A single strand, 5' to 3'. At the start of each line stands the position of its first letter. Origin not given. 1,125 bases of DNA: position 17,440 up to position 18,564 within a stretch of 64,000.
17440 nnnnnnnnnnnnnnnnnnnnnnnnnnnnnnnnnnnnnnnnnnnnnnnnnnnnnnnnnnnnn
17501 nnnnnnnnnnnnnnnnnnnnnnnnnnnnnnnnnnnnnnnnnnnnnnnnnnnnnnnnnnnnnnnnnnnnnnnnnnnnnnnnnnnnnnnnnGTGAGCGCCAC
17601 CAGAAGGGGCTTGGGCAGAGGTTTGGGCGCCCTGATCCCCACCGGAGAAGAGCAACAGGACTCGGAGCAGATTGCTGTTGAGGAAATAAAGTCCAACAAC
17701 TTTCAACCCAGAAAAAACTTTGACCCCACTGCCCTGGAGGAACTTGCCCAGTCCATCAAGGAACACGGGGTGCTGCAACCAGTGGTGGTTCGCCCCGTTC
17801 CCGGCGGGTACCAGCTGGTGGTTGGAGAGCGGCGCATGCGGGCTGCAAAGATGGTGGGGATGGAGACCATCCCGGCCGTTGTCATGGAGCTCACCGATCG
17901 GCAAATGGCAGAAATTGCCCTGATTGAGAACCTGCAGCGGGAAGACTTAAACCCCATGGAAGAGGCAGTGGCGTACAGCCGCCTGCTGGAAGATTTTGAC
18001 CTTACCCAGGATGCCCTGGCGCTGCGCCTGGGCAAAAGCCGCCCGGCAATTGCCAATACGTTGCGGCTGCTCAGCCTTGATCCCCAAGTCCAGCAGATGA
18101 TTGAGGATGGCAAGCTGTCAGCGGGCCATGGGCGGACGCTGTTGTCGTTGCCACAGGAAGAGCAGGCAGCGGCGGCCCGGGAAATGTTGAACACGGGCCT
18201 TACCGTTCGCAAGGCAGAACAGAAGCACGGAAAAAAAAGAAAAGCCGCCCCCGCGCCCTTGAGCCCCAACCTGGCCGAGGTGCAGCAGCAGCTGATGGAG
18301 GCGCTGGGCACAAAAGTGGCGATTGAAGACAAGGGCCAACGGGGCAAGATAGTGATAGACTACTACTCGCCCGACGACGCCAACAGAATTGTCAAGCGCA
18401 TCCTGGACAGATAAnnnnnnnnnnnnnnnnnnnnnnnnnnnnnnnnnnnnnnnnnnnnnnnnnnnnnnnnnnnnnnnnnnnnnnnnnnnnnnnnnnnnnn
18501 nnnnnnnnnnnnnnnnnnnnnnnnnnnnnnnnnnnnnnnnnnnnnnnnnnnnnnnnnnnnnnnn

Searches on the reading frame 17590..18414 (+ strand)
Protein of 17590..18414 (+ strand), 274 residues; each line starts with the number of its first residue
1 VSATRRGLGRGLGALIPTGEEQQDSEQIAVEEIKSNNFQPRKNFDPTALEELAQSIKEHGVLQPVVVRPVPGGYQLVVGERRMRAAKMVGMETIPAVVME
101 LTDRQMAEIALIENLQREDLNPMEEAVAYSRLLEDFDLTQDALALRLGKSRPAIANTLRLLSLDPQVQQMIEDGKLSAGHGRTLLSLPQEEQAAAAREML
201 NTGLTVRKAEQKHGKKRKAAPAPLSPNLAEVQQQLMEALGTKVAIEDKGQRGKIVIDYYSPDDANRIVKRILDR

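Call 4: search_protein_families(library=pfam, proteins=[window:17590-18414:+])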
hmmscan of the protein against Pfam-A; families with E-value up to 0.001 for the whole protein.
window:17590-18414:+ (274 aa): 3 families
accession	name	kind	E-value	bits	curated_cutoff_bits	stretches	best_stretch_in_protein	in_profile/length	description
PF17762.8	HTH_ParB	-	3.6e-36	123.8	22.6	1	118-215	1-99/102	ParB HTH domain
PF02195.25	ParB_N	-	1.6e-34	118.3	26.3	1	26-116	4-95/95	ParB N-terminal domain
PF23552.2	ParB_C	-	1e-09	38.1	23.8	1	225-271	2-49/50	ParB dimerisation domain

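Call 13: find_related_loci(query=window:17590-18411:+, collection=genome_contigs, flank=10000)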
Query window:17590-18411:+ (274 aa) in genome_contigs; peptide patterns used: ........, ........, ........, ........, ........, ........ (x = any residue, [..] = any of these).
600 stretches matched a pattern (row limit reached: there are more); 549 encode a relative of the query (tblastn E <= 1e-3); the best 80 are kept; 80 distinct loci.
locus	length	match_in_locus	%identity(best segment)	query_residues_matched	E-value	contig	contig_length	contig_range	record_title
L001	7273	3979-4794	58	1-272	2e-97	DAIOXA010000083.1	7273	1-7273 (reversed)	MAG TPA_asm: Bacillota bacterium isolate CTOTU40444 NODE_6479_length_7273_cov_2.625935, whole genome shotgun sequence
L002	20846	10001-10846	51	6-268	2e-83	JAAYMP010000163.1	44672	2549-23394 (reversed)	MAG: Bacillota bacterium isolate AS20ysBPTH_40 98548_AS20, whole genome shotgun sequence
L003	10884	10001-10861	47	4-273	5e-80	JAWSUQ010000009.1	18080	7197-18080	MAG: Bacillota bacterium isolate B4G8CH4-15 NODE_9_length_18080_cov_2.627118, whole genome shotgun sequence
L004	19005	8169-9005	48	4-273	7e-79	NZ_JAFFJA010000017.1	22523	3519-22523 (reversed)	Tepidanaerobacter sp. GT38 sequence017, whole genome shotgun sequence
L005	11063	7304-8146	46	4-271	3e-78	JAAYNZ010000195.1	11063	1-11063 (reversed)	MAG: Candidatus Epulonipiscium sp. isolate AS21ysBPME_3 176965_AS21, whole genome shotgun sequence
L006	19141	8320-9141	49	5-272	2e-75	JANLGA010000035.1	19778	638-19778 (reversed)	MAG: Bacillota bacterium isolate A05DMB27 NODE_35_length_19778_cov_2.888962, whole genome shotgun sequence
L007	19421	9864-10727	46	3-272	7e-75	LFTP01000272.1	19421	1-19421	MAG: Clostridia bacterium DTU080 scaffold3398, whole genome shotgun sequence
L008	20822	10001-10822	48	6-268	2e-74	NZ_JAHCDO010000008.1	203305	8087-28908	Bacillus pfraonensis strain 70b PA8B2_8, whole genome shotgun sequence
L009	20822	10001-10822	47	6-268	5e-74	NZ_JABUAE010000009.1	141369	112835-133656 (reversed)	Bacillus sp. Xin1 Xin1_contig000009, whole genome shotgun sequence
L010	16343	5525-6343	50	5-272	2e-73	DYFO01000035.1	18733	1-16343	MAG TPA_asm: Symbiobacterium thermophilum isolate BE2011_68_19 Afr_mines_BE2011_866_length_18733_cov_7_995824, whole gen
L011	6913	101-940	47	1-268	4e-73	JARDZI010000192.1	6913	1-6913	MAG: Clostridiales bacterium isolate L_E1_T20_C_bin.95 scaffold_19453, whole genome shotgun sequence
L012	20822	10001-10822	47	6-268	1e-72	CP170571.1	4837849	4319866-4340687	Bacillus toyonensis strain GXUN31-2 chromosome, complete genome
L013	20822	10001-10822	46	6-268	1e-72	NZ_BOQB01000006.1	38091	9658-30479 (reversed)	Bacillus sanguinis strain BML-BC004 BML-BC004_contig_6, whole genome shotgun sequence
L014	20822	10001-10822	47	6-268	1e-72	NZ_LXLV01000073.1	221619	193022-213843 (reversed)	Bacillus mycoides strain GOE10 BWGOE10_contig000073, whole genome shotgun sequence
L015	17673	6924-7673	51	30-268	2e-72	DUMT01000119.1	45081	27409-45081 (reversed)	MAG TPA_asm: Clostridiales bacterium isolate AS04akNAM_92 38342_AS04, whole genome shotgun sequence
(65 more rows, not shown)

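Call 17: find_related_loci(query=window:17590-18411:+, collection=metagenome_contigs, flank=4000)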
Query window:17590-18411:+ (274 aa) in metagenome_contigs; peptide patterns used: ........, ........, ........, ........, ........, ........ (x = any residue, [..] = any of these).
600 stretches matched a pattern (row limit reached: there are more); 561 encode a relative of the query (tblastn E <= 1e-3); the best 80 are kept; 80 distinct loci.
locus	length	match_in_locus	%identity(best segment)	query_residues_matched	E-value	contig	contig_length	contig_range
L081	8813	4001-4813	47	8-271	1e-75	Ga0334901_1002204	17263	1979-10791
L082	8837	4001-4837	49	2-269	5e-74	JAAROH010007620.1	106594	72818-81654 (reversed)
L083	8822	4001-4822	47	6-268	8e-74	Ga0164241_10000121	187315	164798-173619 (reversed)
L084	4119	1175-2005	46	1-263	3e-73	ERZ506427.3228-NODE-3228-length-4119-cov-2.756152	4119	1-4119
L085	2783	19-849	47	1-263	2e-74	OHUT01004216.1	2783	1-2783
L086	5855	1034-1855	46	6-268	1e-72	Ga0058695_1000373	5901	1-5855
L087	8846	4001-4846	48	3-272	3e-72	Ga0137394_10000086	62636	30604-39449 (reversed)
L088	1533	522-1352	46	1-267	1e-75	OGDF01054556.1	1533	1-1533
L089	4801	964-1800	45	1-269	7e-72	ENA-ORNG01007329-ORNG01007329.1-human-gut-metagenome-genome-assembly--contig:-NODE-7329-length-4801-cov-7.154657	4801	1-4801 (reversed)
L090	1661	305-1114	44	11-268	6e-75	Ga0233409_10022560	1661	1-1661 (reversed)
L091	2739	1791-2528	48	28-265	1e-72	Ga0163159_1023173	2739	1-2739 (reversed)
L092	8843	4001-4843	47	1-271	4e-71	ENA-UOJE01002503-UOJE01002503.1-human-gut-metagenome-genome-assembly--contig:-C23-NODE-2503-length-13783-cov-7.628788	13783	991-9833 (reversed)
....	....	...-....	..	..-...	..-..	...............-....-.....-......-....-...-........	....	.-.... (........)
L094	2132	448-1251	48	8-263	2e-72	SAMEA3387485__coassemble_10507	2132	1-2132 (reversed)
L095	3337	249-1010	48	21-263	2e-70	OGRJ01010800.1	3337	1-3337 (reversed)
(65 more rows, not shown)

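Call 18: find_homologous_proteins(query=window:17590-18411:+, max_evalue=1e-40)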
Query window:17590-18411:+ (274 aa): 7960 proteins with E <= 1e-40 among 8000 candidates; the best 120 are listed.
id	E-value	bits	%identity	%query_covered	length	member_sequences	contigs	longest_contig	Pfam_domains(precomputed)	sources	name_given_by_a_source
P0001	1.4e-168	577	100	100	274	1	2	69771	PF17762.9,PF23552.3,PF02195.27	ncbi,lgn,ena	-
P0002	1.9e-130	452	78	100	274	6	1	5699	PF17762.9,PF23552.3,PF02195.27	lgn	-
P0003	3.8e-109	382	67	99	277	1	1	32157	PF17762.9,PF23552.3,PF02195.27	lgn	-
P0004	1.6e-104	367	65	99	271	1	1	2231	PF17762.9,PF23552.3,PF02195.27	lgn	-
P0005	2.6e-102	360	64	99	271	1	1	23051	PF17762.9,PF23552.3,PF02195.27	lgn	-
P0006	6.8e-101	355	64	99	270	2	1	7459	PF17762.9,PF23552.3,PF02195.27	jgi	jgi:ParB family chromosome partitioning protein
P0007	4.0e-100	353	65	98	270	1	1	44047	PF17762.9,PF23552.3,PF02195.27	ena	-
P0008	8.5e-98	345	64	99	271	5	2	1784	PF17762.9,PF23552.3,PF02195.27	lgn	-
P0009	1.5e-96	341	61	98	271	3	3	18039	PF17762.9,PF23552.3,PF02195.27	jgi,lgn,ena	jgi:ParB family chromosome partitioning protein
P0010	4.2e-95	336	61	99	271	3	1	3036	PF17762.9,PF23552.3,PF02195.27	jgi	-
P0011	1.1e-94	335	61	98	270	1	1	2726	PF17762.9,PF23552.3,PF02195.27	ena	-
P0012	1.2e-94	335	60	98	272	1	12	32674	PF17762.9,PF23552.3,PF02195.27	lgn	-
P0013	1.9e-94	334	59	98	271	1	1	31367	PF17762.9,PF23552.3,PF02195.27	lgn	-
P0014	1.4e-93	331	59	98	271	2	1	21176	PF17762.9,PF23552.3,PF02195.27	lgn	-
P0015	3.6e-93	330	60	97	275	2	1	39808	PF17762.9,PF23552.3,PF02195.27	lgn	-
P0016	5.3e-91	323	61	95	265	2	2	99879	PF17762.9,PF23552.3,PF02195.27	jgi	jgi:ParB family chromosome partitioning protein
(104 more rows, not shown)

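Call 19: find_encoding_contigs(protein=P0001, flank=1500, max_places=2)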
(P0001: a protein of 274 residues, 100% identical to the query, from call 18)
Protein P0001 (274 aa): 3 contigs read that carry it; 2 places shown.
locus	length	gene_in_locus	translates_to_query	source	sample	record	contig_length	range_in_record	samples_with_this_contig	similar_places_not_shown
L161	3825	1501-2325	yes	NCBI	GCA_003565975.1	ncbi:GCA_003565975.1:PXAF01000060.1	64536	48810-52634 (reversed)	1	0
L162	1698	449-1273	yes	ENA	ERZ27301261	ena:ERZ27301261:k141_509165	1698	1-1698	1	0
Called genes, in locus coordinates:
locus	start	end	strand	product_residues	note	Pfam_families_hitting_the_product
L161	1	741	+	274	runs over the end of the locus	PF02195:ParB_N, PF17762:HTH_ParB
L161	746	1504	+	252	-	PF00142:Fer4_NifH (weak), PF01656:CbiA, PF02374:ArsA_ATPase (weak), PF06564:CBP_BcsQ (faint), PF09140:MipZ (weak), PF10609:ParA, PF13614:AAA_31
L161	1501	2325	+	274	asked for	PF02195:ParB_N, PF17762:HTH_ParB, PF23552:ParB_C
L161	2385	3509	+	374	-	PF00266:Aminotran_5, PF00155:Aminotran_1_2 (weak)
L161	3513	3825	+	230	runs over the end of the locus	PF04474:DUF554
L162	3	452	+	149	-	?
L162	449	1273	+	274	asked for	PF02195:ParB_N, PF17762:HTH_ParB, PF23552:ParB_C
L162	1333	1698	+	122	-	?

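Call 20: find_encoding_contigs(protein=P0002, flank=3000, max_places=1)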
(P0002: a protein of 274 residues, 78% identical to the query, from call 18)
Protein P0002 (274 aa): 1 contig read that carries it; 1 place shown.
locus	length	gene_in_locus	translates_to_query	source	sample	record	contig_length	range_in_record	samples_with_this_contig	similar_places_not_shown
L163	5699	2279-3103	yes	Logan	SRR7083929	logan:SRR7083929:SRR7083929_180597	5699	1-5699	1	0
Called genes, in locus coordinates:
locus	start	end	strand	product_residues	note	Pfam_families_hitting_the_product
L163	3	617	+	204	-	?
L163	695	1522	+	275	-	PF02195:ParB_N, PF17762:HTH_ParB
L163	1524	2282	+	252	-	PF00142:Fer4_NifH (weak), PF01656:CbiA, PF02374:ArsA_ATPase (weak), PF06564:CBP_BcsQ (faint), PF09140:MipZ (faint), PF10609:ParA, PF13614:AAA_31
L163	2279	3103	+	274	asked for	PF02195:ParB_N, PF17762:HTH_ParB, PF23552:ParB_C (weak)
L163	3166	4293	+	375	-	PF00266:Aminotran_5, PF00155:Aminotran_1_2 (weak), PF01053:Cys_Met_Meta_PP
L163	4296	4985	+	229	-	PF04474:DUF554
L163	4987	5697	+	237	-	?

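Call 21: find_encoding_contigs(protein=P0003, flank=3000, max_places=1)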
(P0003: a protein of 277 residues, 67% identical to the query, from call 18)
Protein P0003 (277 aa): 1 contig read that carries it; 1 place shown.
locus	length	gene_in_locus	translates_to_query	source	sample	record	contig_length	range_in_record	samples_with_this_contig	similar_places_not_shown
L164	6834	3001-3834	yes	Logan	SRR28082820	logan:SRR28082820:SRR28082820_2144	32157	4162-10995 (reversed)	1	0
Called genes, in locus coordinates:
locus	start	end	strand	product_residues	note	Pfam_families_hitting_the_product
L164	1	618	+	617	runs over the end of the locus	PF01134:GIDA, PF07992:Pyr_redox_2 (faint), PF12831:FAD_oxidored (weak), PF21680:GIDA_C_1st, PF13932:SAM_GIDA_C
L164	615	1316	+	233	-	PF02527:GidB, PF05175:MTS (weak), PF13649:Methyltransf_25 (weak)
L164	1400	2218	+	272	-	PF02195:ParB_N, PF17762:HTH_ParB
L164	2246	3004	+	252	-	PF00142:Fer4_NifH (weak), PF01656:CbiA, PF02374:ArsA_ATPase (weak), PF06564:CBP_BcsQ, PF09140:MipZ (weak), PF10609:ParA, PF13614:AAA_31, PF09140:MipZ (weak)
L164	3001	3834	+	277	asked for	PF02195:ParB_N, PF17762:HTH_ParB, PF23552:ParB_C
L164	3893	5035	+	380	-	PF00266:Aminotran_5, PF01053:Cys_Met_Meta_PP (weak)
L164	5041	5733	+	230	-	PF04474:DUF554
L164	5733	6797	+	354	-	PF01168:Ala_racemase_N, PF14031:D-ser_dehydrat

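Call 22: find_encoding_contigs(protein=P0005, flank=3000, max_places=1)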
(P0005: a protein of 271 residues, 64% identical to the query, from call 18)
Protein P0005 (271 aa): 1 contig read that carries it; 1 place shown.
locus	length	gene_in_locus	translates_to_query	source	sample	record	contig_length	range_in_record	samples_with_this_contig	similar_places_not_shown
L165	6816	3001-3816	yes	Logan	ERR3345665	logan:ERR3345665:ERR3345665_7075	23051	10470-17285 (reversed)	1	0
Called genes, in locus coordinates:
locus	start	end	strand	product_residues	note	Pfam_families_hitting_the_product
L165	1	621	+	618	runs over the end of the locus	PF01134:GIDA, PF07992:Pyr_redox_2 (weak), PF12831:FAD_oxidored (weak), PF21680:GIDA_C_1st, PF13932:SAM_GIDA_C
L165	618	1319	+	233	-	PF02527:GidB, PF05175:MTS (weak)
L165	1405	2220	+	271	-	PF02195:ParB_N, PF17762:HTH_ParB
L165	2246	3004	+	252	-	PF00142:Fer4_NifH (weak), PF01656:CbiA, PF02374:ArsA_ATPase (weak), PF06564:CBP_BcsQ, PF10609:ParA, PF13614:AAA_31, PF09140:MipZ (weak)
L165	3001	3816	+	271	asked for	PF02195:ParB_N, PF17762:HTH_ParB, PF23552:ParB_C (weak)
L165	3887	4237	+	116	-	PF00266:Aminotran_5 (faint)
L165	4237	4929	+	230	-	PF04474:DUF554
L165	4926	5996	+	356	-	PF01168:Ala_racemase_N, PF14031:D-ser_dehydrat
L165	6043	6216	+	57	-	-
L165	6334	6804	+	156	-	PF14584:DUF4446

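Call 23: find_encoding_contigs(protein=P0007, flank=3000, max_places=1)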
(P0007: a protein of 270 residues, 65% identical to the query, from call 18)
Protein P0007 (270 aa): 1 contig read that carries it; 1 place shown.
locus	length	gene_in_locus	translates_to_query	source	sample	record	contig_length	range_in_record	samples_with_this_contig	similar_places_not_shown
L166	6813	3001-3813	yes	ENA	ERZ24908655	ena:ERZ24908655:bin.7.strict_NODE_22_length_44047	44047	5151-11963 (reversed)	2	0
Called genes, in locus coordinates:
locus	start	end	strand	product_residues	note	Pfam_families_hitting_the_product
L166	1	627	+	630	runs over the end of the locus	PF00890:FAD_binding_2 (faint), PF01134:GIDA, PF07992:Pyr_redox_2 (weak), PF12831:FAD_oxidored (weak), PF21680:GIDA_C_1st, PF13932:SAM_GIDA_C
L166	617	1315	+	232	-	PF02527:GidB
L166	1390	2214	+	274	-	PF02195:ParB_N, PF17762:HTH_ParB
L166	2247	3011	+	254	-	PF00142:Fer4_NifH, PF01656:CbiA, PF02374:ArsA_ATPase (weak), PF09140:MipZ (faint), PF10609:ParA, PF13614:AAA_31, PF06564:CBP_BcsQ (weak)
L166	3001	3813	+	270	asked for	PF02195:ParB_N, PF17762:HTH_ParB, PF23552:ParB_C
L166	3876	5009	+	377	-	PF00155:Aminotran_1_2, PF00266:Aminotran_5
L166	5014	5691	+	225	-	PF04474:DUF554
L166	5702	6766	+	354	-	PF01168:Ala_racemase_N, PF14031:D-ser_dehydrat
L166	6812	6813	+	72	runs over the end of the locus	-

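Call 24: find_encoding_contigs(protein=P0009, flank=3000, max_places=1)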
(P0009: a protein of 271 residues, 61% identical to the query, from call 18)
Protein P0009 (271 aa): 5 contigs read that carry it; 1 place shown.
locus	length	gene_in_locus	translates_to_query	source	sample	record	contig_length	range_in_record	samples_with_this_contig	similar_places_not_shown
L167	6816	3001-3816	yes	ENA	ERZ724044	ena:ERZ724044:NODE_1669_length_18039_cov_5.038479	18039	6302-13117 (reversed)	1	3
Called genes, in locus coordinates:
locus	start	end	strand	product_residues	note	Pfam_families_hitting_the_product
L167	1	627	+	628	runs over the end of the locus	PF01134:GIDA, PF07992:Pyr_redox_2 (faint), PF12831:FAD_oxidored, PF21680:GIDA_C_1st, PF13932:SAM_GIDA_C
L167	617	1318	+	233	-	PF02527:GidB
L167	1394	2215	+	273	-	PF02195:ParB_N, PF17762:HTH_ParB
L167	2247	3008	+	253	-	PF00142:Fer4_NifH (weak), PF01656:CbiA, PF02374:ArsA_ATPase (weak), PF09140:MipZ (weak), PF10609:ParA, PF13614:AAA_31, PF06564:CBP_BcsQ (weak)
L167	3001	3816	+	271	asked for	PF02195:ParB_N, PF17762:HTH_ParB, PF23552:ParB_C (weak)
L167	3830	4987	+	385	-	PF00266:Aminotran_5, PF01053:Cys_Met_Meta_PP (weak), PF00155:Aminotran_1_2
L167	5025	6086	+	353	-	PF01168:Ala_racemase_N, PF14031:D-ser_dehydrat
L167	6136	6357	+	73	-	-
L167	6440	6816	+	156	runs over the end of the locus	PF14584:DUF4446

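Call 25: find_encoding_contigs(protein=P0012, flank=3000, max_places=1)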
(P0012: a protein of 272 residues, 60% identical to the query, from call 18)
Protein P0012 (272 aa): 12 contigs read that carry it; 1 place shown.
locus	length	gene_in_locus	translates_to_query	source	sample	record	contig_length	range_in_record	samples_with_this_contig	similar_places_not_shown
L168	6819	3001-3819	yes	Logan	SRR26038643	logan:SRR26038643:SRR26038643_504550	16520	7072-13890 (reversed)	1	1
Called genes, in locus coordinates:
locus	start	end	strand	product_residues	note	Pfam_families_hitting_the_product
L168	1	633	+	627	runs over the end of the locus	PF01134:GIDA, PF01266:DAO (faint), PF03486:HI0933_like (faint), PF07992:Pyr_redox_2 (faint), PF12831:FAD_oxidored (weak), PF21680:GIDA_C_1st, PF13932:SAM_GIDA_C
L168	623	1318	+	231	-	PF02527:GidB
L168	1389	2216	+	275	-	PF02195:ParB_N, PF17762:HTH_ParB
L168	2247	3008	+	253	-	PF00142:Fer4_NifH, PF01656:CbiA, PF02374:ArsA_ATPase (weak), PF06564:CBP_BcsQ (faint), PF09140:MipZ (weak), PF10609:ParA, PF13614:AAA_31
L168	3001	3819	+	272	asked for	PF02195:ParB_N, PF17762:HTH_ParB, PF23552:ParB_C (weak)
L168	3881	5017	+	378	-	PF00155:Aminotran_1_2 (weak), PF00266:Aminotran_5, PF01053:Cys_Met_Meta_PP (faint)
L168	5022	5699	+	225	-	PF04474:DUF554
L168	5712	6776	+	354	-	PF01168:Ala_racemase_N, PF14031:D-ser_dehydrat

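Call 26: find_encoding_contigs(protein=P0013, flank=3000, max_places=1)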
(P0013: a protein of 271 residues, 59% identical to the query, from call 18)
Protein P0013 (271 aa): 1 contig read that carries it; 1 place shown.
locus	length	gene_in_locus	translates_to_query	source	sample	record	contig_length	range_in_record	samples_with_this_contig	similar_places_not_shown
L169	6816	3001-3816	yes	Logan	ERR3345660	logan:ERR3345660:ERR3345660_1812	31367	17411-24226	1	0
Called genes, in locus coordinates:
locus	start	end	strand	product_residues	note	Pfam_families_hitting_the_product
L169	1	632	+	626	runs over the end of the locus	PF01134:GIDA, PF12831:FAD_oxidored (faint), PF13738:Pyr_redox_3 (faint), PF21680:GIDA_C_1st, PF13932:SAM_GIDA_C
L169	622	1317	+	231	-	PF02527:GidB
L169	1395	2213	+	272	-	PF02195:ParB_N, PF17762:HTH_ParB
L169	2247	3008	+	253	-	PF00142:Fer4_NifH (weak), PF01656:CbiA, PF02374:ArsA_ATPase (weak), PF06564:CBP_BcsQ (faint), PF09140:MipZ (weak), PF10609:ParA, PF13614:AAA_31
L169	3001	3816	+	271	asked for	PF02195:ParB_N, PF17762:HTH_ParB, PF23552:ParB_C (weak)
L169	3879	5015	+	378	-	PF00266:Aminotran_5, PF00155:Aminotran_1_2 (weak)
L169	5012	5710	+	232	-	PF04474:DUF554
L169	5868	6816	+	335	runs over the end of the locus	PF01168:Ala_racemase_N, PF14031:D-ser_dehydrat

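Call 27: find_encoding_contigs(protein=P0015, flank=3000, max_places=1)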
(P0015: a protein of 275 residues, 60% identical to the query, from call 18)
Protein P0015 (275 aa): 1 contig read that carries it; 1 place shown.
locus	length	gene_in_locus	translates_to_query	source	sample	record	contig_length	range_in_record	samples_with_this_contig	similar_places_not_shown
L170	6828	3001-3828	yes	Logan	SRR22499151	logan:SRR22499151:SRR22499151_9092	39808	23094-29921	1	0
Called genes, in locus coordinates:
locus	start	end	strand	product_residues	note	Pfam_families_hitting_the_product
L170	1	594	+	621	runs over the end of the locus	PF01134:GIDA, PF12831:FAD_oxidored (faint), PF21680:GIDA_C_1st, PF13932:SAM_GIDA_C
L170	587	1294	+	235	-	PF02527:GidB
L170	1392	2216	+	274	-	PF02195:ParB_N, PF17762:HTH_ParB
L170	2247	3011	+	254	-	PF00142:Fer4_NifH (weak), PF01656:CbiA, PF02374:ArsA_ATPase (weak), PF09140:MipZ (weak), PF10609:ParA, PF13614:AAA_31, PF06564:CBP_BcsQ (weak)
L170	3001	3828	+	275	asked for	PF02195:ParB_N, PF17762:HTH_ParB, PF23552:ParB_C (weak)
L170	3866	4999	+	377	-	PF00266:Aminotran_5, PF00155:Aminotran_1_2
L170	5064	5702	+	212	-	PF04474:DUF554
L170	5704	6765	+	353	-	PF01168:Ala_racemase_N, PF14031:D-ser_dehydrat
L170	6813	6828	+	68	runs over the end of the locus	-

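Call 28: find_encoding_contigs(protein=P0016, flank=3000, max_places=1)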
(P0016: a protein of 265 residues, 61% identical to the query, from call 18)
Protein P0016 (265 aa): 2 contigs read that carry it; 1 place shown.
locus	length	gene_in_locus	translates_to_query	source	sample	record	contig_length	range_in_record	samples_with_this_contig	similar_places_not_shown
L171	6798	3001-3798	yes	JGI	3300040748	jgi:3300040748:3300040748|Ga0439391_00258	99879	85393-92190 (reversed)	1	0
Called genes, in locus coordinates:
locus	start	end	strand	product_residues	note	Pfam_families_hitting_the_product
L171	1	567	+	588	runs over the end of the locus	PF01134:GIDA, PF21680:GIDA_C_1st, PF13932:SAM_GIDA_C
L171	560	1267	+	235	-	PF02527:GidB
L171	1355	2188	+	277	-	PF02195:ParB_N, PF17762:HTH_ParB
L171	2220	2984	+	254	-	PF00142:Fer4_NifH (weak), PF01656:CbiA, PF02374:ArsA_ATPase (weak), PF06564:CBP_BcsQ (faint), PF09140:MipZ (weak), PF10609:ParA, PF13614:AAA_31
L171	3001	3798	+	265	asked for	PF02195:ParB_N, PF17762:HTH_ParB, PF23552:ParB_C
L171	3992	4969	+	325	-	PF00155:Aminotran_1_2, PF00266:Aminotran_5, PF01053:Cys_Met_Meta_PP (faint)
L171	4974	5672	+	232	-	PF04474:DUF554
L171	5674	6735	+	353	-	PF01168:Ala_racemase_N, PF14031:D-ser_dehydrat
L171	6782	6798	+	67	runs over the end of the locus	-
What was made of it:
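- Tried and rejected: The useful clade (59-78% identical) came from the protein search plus contig look-ups (calls 18-28).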
